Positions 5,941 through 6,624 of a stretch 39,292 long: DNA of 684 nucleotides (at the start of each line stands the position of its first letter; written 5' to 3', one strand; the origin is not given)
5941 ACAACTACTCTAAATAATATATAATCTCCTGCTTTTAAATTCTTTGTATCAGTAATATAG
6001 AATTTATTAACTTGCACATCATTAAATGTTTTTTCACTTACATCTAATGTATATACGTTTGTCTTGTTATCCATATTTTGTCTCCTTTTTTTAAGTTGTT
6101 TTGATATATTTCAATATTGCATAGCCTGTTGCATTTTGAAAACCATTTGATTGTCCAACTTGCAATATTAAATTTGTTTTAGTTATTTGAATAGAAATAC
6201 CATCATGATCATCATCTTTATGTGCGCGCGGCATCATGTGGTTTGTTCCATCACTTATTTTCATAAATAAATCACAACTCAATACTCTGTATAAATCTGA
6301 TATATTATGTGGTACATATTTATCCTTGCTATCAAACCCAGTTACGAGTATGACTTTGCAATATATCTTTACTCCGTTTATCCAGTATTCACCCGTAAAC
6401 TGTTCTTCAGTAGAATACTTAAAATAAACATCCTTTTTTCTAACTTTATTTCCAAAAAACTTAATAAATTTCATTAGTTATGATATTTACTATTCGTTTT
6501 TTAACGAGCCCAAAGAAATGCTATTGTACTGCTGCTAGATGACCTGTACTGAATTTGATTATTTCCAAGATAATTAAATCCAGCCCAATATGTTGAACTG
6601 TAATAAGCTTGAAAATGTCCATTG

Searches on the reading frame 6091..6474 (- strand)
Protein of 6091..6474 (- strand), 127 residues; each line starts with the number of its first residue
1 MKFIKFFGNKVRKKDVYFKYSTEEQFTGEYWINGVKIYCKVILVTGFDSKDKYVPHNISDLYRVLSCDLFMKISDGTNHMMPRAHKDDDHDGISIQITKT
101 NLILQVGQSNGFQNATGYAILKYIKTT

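Call 3: search_protein_families(library=pfam, proteins=[window:6091-6474:-], max_evalue=0.1)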
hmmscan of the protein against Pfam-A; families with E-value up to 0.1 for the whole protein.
window:6091-6474:- (127 aa): 1 family
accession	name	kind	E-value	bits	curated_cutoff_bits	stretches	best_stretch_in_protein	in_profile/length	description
PF15640.11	Tox-MPTase4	-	0.064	13.6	25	0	85-123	28-66/132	Metallopeptidase toxin 4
